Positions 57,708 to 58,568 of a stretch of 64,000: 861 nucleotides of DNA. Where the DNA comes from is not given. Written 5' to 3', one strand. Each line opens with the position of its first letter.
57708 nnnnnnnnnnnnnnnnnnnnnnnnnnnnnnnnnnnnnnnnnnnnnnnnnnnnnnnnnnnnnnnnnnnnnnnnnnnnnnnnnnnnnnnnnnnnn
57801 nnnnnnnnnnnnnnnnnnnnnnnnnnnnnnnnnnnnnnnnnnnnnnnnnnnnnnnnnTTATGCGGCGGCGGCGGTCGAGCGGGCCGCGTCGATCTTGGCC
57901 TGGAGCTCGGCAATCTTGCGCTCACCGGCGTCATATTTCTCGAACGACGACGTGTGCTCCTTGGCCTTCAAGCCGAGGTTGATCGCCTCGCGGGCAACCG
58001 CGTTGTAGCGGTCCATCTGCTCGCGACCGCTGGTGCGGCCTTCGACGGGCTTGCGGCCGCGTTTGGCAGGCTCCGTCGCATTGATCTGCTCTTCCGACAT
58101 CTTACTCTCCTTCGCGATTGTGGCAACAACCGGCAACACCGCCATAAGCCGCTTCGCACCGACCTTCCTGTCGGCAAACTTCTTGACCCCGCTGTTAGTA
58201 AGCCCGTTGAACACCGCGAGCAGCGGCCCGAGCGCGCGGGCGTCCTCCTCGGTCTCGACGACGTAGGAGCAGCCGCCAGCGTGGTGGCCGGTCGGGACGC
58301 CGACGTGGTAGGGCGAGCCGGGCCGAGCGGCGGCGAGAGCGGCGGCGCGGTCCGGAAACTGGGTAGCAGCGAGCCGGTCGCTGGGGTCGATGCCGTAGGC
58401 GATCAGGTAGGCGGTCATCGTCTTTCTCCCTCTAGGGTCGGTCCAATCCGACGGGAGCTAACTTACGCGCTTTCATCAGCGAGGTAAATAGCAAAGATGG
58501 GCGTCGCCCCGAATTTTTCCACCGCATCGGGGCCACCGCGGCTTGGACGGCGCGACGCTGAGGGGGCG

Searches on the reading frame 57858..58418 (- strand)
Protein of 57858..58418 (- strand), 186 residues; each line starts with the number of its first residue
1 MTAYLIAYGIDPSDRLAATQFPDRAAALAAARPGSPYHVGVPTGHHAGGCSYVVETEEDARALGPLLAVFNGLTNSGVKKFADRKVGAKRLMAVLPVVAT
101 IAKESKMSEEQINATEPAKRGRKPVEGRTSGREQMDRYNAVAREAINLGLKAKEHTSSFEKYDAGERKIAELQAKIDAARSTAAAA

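Call 12: search_protein_families(library=pfam, proteins=[window:57858-58418:-], max_evalue=0.01)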
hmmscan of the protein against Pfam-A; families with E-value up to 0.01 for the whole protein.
window:57858-58418:- (186 aa): 0 families

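Call 34: find_encoding_contigs(protein=window:57858-58418:-, flank=10000, max_places=10)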
Protein window:57858-58418:- (186 aa): 4 contigs read that carry it; 3 places shown.
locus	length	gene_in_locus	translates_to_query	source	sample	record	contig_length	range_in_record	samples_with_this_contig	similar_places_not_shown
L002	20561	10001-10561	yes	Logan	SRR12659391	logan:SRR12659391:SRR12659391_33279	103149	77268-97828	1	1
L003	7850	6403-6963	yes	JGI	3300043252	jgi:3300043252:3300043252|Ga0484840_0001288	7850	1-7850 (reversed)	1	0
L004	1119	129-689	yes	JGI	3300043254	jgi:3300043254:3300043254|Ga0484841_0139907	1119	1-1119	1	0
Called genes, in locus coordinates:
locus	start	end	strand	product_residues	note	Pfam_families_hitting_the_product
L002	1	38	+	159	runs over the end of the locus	-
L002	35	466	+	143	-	-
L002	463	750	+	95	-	-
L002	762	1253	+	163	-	-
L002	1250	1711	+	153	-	-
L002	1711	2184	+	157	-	-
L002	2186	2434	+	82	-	-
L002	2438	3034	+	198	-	PF18757:Nmad5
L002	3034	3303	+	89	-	PF24043:DUF7352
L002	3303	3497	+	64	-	-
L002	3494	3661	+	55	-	PF05509:TraY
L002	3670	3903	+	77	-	-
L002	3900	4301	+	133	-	-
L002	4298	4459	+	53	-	-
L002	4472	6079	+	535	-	PF00271:Helicase_C (weak)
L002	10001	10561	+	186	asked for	-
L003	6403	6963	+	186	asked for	-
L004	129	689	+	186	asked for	-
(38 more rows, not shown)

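Call 63: search_protein_families(library=phrogs, max_evalue=0.001, proteins=[window:57858-58418:-])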
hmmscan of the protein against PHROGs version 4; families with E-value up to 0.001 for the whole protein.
window:57858-58418:- (186 aa): 1 family
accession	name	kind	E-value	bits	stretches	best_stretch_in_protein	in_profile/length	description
phrog_4730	-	unknown function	0.00029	21.7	1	66-136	19-88/204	-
